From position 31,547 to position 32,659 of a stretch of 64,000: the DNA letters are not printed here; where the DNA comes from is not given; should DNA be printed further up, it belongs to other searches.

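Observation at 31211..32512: ComEC/Rec2-type metallo-beta-lactamase domain protein in a eukaryotic nuclear genome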

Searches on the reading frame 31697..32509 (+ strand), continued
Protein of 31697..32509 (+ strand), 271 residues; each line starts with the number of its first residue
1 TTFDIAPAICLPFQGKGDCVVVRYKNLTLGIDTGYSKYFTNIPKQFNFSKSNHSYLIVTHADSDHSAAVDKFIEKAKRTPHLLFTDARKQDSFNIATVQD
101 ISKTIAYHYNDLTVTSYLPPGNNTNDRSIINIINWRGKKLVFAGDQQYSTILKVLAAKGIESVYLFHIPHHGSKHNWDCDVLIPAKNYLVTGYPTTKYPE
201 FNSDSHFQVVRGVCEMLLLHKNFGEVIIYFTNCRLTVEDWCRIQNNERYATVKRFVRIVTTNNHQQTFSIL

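Call 63: search_protein_families(library=ncbifam, proteins=[P0205, P0206, P0207, P0208, P0209, P0210, P0212, P0004, P0007, P0124], max_evalue=0.000001)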
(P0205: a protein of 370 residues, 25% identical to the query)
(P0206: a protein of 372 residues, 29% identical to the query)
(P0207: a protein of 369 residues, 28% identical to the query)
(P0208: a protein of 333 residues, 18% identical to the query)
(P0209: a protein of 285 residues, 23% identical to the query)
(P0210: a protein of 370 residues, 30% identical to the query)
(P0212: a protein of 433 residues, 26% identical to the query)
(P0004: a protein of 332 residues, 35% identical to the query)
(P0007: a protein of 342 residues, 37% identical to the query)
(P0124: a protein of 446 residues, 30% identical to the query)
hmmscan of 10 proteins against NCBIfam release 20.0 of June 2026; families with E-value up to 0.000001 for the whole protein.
P0205 (370 aa): 4 families
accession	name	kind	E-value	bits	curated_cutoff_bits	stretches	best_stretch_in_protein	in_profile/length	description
NF041809.1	Avs1a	equivalog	4e-58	197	420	2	7-210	3-199/387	AVAST type 1 anti-phage system MBL fold metallo-hydrolase Avs1a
NF058524.1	6A-MBL_enzyme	equivalog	7.5e-13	48.3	220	1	37-97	40-100/346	anti-phage 6A-MBL system MBL-fold protein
TIGR00361.1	ComEC_Rec2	equivalog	6e-09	34.6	190.05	0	222-304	557-633/663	DNA internalization-related competence protein ComEC/Rec2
NF049846.1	blaAHM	exception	1.5e-08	33.9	590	0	228-316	194-274/304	AHM family subclass B3-like metallo-beta-lactamase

P0206 (372 aa): 3 families
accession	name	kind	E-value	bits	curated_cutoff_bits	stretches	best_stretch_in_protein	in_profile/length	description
NF041809.1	Avs1a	equivalog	4.4e-23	81.6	420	1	9-335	3-338/387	AVAST type 1 anti-phage system MBL fold metallo-hydrolase Avs1a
TIGR00361.1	ComEC_Rec2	equivalog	2.1e-10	39.4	190.05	0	252-323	562-632/663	DNA internalization-related competence protein ComEC/Rec2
NF049846.1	blaAHM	exception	5.5e-08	32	590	0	251-340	192-278/304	AHM family subclass B3-like metallo-beta-lactamase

P0207 (369 aa): 3 families
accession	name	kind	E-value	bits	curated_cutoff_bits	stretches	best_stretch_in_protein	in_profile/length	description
NF041809.1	Avs1a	equivalog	5.5e-52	176.8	420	2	6-204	1-199/387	AVAST type 1 anti-phage system MBL fold metallo-hydrolase Avs1a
NF058524.1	6A-MBL_enzyme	equivalog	1.8e-10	40.5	220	1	39-190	41-191/346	anti-phage 6A-MBL system MBL-fold protein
NF049846.1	blaAHM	exception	7.5e-07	28.3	590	0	225-316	193-276/304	AHM family subclass B3-like metallo-beta-lactamase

P0208 (333 aa): 10 families
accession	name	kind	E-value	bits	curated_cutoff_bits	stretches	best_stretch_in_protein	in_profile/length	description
TIGR00361.1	ComEC_Rec2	equivalog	3e-41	141.3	190.05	1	45-278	439-653/663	DNA internalization-related competence protein ComEC/Rec2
NF008580.0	PRK11539.1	equivalog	2e-32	112.4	969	1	46-277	502-711/758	ComEC family protein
NF049846.1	blaAHM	exception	4.6e-28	98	590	1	42-273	58-275/304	AHM family subclass B3-like metallo-beta-lactamase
NF041809.1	Avs1a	equivalog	2.3e-16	59.6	420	1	52-115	2-68/387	AVAST type 1 anti-phage system MBL fold metallo-hydrolase Avs1a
NF058524.1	6A-MBL_enzyme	equivalog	5.9e-11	42.1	220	0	54-112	4-75/346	anti-phage 6A-MBL system MBL-fold protein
NF012229.1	bla_class_B_core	domain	6.2e-09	36.2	100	1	58-121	16-78/139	metallo-beta-lactamase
NF038231.1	MBL_Geo_Pelo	equivalog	1.6e-08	34.5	360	1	59-112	36-84/250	GPMC system MBL fold metallohydrolase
NF002553.0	PRK02113.1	equivalog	1e-07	31.7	386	1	59-112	37-85/252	MBL fold metallo-hydrolase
NF033088.2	bla_subclass_B1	equivalog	1.2e-07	31.6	200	1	58-172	32-137/217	subclass B1 metallo-beta-lactamase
TIGR03675.1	arCOG00543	equivalog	1.3e-07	30.2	580.2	1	53-123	185-258/631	beta-CASP ribonuclease aCPSF1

P0209 (285 aa): 5 families
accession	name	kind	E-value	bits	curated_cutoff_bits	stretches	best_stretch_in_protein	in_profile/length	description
TIGR00361.1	ComEC_Rec2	equivalog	6.9e-28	97.2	190.05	1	14-273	423-663/663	DNA internalization-related competence protein ComEC/Rec2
NF049846.1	blaAHM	exception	1.1e-20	73.8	590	1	32-278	62-294/304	AHM family subclass B3-like metallo-beta-lactamase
NF008580.0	PRK11539.1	equivalog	1.6e-19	69.7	969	1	18-277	486-726/758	ComEC family protein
NF041809.1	Avs1a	equivalog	4.8e-14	51.9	420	1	174-263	252-345/387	AVAST type 1 anti-phage system MBL fold metallo-hydrolase Avs1a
NF058524.1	6A-MBL_enzyme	equivalog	1.5e-08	34.2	220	0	165-226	191-261/346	anti-phage 6A-MBL system MBL-fold protein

P0210 (370 aa): 4 families
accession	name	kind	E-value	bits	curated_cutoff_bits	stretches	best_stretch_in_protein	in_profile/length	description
NF041809.1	Avs1a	equivalog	3.8e-53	180.6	420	2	7-214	2-206/387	AVAST type 1 anti-phage system MBL fold metallo-hydrolase Avs1a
NF058524.1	6A-MBL_enzyme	equivalog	5.4e-11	42.2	220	0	41-101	43-102/346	anti-phage 6A-MBL system MBL-fold protein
NF049846.1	blaAHM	exception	8e-10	38.1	590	0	216-318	184-278/304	AHM family subclass B3-like metallo-beta-lactamase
TIGR00361.1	ComEC_Rec2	equivalog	9.4e-09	33.9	190.05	1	219-313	556-646/663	DNA internalization-related competence protein ComEC/Rec2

P0212 (433 aa): 3 families
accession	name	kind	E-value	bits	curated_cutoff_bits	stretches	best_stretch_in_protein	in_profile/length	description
NF041809.1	Avs1a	equivalog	8.9e-38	130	420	2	9-235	3-199/387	AVAST type 1 anti-phage system MBL fold metallo-hydrolase Avs1a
NF058524.1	6A-MBL_enzyme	equivalog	3.1e-07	29.9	220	0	59-83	52-76/346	anti-phage 6A-MBL system MBL-fold protein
TIGR00361.1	ComEC_Rec2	equivalog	5.3e-07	28.2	190.05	0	244-321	556-627/663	DNA internalization-related competence protein ComEC/Rec2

P0004 (332 aa): 5 families
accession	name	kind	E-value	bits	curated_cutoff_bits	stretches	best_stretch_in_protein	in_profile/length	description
NF041809.1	Avs1a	equivalog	1.8e-47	162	420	2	136-310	169-361/387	AVAST type 1 anti-phage system MBL fold metallo-hydrolase Avs1a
NF049846.1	blaAHM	exception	1.9e-15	56.5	590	2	4-64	66-128/304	AHM family subclass B3-like metallo-beta-lactamase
NF058524.1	6A-MBL_enzyme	equivalog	1.7e-13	50.4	220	1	34-261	46-263/346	anti-phage 6A-MBL system MBL-fold protein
TIGR00361.1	ComEC_Rec2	equivalog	2.9e-10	38.9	190.05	0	199-291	562-649/663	DNA internalization-related competence protein ComEC/Rec2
NF008580.0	PRK11539.1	equivalog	3.4e-07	29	969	0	199-275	620-691/758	ComEC family protein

P0007 (342 aa): 4 families
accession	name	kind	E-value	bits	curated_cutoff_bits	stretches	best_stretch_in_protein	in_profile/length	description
NF041809.1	Avs1a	equivalog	4.1e-65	220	420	2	172-333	219-381/387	AVAST type 1 anti-phage system MBL fold metallo-hydrolase Avs1a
NF049846.1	blaAHM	exception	6e-17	61.5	590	2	201-294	191-277/304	AHM family subclass B3-like metallo-beta-lactamase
NF058524.1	6A-MBL_enzyme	equivalog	1.6e-14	53.8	220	0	23-92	19-108/346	anti-phage 6A-MBL system MBL-fold protein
TIGR00361.1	ComEC_Rec2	equivalog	2.4e-11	42.5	190.05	0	199-293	558-649/663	DNA internalization-related competence protein ComEC/Rec2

P0124 (446 aa): 3 families
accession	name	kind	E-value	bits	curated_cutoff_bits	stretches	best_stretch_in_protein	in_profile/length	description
NF041809.1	Avs1a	equivalog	2.7e-18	65.9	420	1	125-229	242-345/387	AVAST type 1 anti-phage system MBL fold metallo-hydrolase Avs1a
TIGR00361.1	ComEC_Rec2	equivalog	3.6e-14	51.8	190.05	1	8-222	488-646/663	DNA internalization-related competence protein ComEC/Rec2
NF008580.0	PRK11539.1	equivalog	3e-08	32.5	969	0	136-221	622-704/758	ComEC family protein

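Call 68: search_protein_families(library=pfam, proteins=[P0003, P0005, P0011, P0025, P0058, P0191, P0035, P0002, P0081, P0124], max_evalue=0.1)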
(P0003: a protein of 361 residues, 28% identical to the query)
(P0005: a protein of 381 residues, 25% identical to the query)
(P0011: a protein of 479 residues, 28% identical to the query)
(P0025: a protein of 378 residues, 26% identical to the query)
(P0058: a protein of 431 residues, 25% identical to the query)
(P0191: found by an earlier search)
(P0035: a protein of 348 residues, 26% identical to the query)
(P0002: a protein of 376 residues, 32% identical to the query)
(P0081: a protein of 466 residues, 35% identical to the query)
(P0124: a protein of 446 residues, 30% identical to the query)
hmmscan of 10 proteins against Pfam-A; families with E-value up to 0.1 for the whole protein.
P0003 (361 aa): 0 families

P0005 (381 aa): 0 families

P0011 (479 aa): 0 families

P0025 (378 aa): 2 families
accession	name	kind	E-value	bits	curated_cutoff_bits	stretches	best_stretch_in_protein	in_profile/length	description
PF00753.33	Lactamase_B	-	0.00013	22.4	22.7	1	155-235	14-96/196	Metallo-beta-lactamase superfamily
PF12706.13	Lactamase_B_2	-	0.016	15.3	27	1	182-224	30-66/200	Beta-lactamase superfamily domain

P0058 (431 aa): 2 families
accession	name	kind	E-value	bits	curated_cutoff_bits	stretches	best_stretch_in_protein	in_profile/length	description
PF00753.33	Lactamase_B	-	0.045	14.1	22.7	0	148-209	7-65/196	Metallo-beta-lactamase superfamily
PF16661.11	Lactamase_B_6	-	0.089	12.6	27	0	159-223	9-71/193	Metallo-beta-lactamase superfamily domain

P0191 (508 aa): 2 families
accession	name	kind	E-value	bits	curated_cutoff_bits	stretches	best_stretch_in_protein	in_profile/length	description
PF05876.18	GpA_ATPase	-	0.0075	16.4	25.6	1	38-92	188-233/247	Phage terminase large subunit gpA, ATPase domain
PF00753.33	Lactamase_B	-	0.078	13.3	22.7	0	222-288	5-69/196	Metallo-beta-lactamase superfamily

P0035 (348 aa): 1 family
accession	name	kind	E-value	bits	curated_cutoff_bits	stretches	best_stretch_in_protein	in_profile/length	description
PF00753.33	Lactamase_B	-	0.0077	16.6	22.7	1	76-139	4-64/196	Metallo-beta-lactamase superfamily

P0002 (376 aa): 3 families
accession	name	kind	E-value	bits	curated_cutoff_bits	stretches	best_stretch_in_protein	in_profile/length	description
PF00753.33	Lactamase_B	-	0.0033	17.8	22.7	1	110-176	3-69/196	Metallo-beta-lactamase superfamily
PF19583.5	ODP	-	0.031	14.6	27.2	1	121-179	11-68/194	ODP family beta lactamase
PF12706.13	Lactamase_B_2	-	0.085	12.9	27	0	153-219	33-108/200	Beta-lactamase superfamily domain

P0081 (466 aa): 2 families
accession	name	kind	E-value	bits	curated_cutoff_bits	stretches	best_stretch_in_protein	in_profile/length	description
PF00753.33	Lactamase_B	-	0.0001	22.8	22.7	1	19-50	38-69/196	Metallo-beta-lactamase superfamily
PF12706.13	Lactamase_B_2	-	0.065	13.3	27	0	24-47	30-53/200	Beta-lactamase superfamily domain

P0124 (446 aa): 3 families
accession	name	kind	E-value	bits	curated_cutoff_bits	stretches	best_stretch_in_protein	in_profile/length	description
PF00753.33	Lactamase_B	-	2e-07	31.6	22.7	1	8-57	40-89/196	Metallo-beta-lactamase superfamily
PF12706.13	Lactamase_B_2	-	0.0014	18.7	27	1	11-42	30-61/200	Beta-lactamase superfamily domain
PF14492.12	EFG_III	-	0.046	14.2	27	0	326-355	40-69/75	Elongation Factor G, domain III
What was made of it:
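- On Pfam Lactamase_B (PF00753): Most relatives fall below it (call 68).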

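Call 71: find_encoding_contigs(protein=P0006, flank=6000, max_places=2)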
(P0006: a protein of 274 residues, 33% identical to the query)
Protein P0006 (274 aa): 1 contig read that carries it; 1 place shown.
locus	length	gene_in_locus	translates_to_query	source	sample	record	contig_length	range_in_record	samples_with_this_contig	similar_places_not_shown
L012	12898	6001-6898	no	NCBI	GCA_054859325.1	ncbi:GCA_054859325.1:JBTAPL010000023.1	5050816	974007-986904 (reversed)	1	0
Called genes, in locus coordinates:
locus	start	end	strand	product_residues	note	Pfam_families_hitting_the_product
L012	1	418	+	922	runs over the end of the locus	-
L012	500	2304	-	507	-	PF01363:FYVE, PF00135:COesterase, PF10340:Say1_Mug180 (faint), PF20434:BD-FAE, PF07859:Abhydrolase_3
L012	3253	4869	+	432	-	PF20510:HgmA_N, PF04209:HgmA_C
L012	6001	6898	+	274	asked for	-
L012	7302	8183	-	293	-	PF02678:Pirin, PF05726:Pirin_C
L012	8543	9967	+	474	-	PF00254:FKBP_C, PF07719:TPR_2 (faint), PF00515:TPR_1 (faint)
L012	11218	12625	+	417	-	PF00682:HMGL-like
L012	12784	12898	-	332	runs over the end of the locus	PF00153:Mito_carr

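Call 72: find_encoding_contigs(protein=P0005, flank=6000, max_places=2)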
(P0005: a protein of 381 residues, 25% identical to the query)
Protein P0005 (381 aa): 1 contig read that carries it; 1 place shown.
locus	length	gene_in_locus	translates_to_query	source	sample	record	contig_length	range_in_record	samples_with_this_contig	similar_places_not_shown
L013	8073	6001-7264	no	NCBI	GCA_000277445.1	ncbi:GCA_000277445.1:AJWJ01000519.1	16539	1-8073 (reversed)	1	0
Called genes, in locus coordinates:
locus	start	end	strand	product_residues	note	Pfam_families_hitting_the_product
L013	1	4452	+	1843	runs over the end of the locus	PF25390:WD40_RLD, PF00415:RCC1, PF13540:RCC1_2, PF00415:RCC1, PF00415:RCC1, PF00415:RCC1, PF13540:RCC1_2, PF00415:RCC1, +6 more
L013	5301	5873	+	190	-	PF08433:KTI12 (weak), PF13207:AAA_17 (weak), PF13238:AAA_18, PF13671:AAA_33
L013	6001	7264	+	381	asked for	-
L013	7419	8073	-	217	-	?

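Call 74: find_related_loci(query=A2, collection=genome_contigs, flank=6000)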
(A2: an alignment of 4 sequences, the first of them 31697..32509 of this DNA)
Query A2 (271 aa) in genome_contigs; peptide patterns used: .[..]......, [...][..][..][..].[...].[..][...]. (x = any residue, [..] = any of these).
208 stretches matched a pattern; 8 encode a relative of the query (tblastn E <= 1e-3); 8 distinct loci.
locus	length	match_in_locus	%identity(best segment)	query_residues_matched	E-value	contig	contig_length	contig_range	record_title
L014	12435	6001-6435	26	55-178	7e-9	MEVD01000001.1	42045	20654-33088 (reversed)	MAG: candidate division WWE3 bacterium RIFCSPHIGHO2_02_FULL_38_14 rifcsphigho2_02_scaffold_1008, whole genome shotgun se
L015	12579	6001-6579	25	15-182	1e-7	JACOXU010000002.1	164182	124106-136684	MAG: Candidatus Levyibacteriota bacterium isolate NC_groundwater_161_Ag_S-0.1um_37_19 S4_GD2017_2_S1_scaffold_107, whole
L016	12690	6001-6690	20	15-211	1e-6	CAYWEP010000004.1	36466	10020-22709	MAG TPA_asm: uncultured Gammaproteobacteria bacterium isolate SRP269290_co3_1003 genome assembly, contig: NODE_968_lengt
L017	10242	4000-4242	29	90-182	7e-6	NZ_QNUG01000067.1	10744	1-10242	Epilithonimonas hispanica strain KCTC 22104 CONTIG0067, whole genome shotgun sequence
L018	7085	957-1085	42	137-177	7e-6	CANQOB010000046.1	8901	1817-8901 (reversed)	MAG: uncultured Clostridia bacterium isolate Lapin-032__bin86 genome assembly, contig: Lapin-032__NODE_10489_length_8901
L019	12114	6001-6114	50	161-196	2e-5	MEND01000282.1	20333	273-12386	MAG: Bacteroidetes bacterium GWA2_31_9 gwa2_scaffold_9343, whole genome shotgun sequence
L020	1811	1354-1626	27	99-182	3e-5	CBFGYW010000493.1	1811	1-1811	MAG TPA_asm: uncultured Salinimicrobium sp. isolate SRR32277372_concoct_4 genome assembly, contig: ERZ27321039.31908, wh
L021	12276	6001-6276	22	128-211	4e-5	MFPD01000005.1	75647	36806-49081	MAG: Candidatus Levybacteria bacterium RIFCSPLOWO2_02_FULL_37_18 rifcsplowo2_02_scaffold_1479, whole genome shotgun sequ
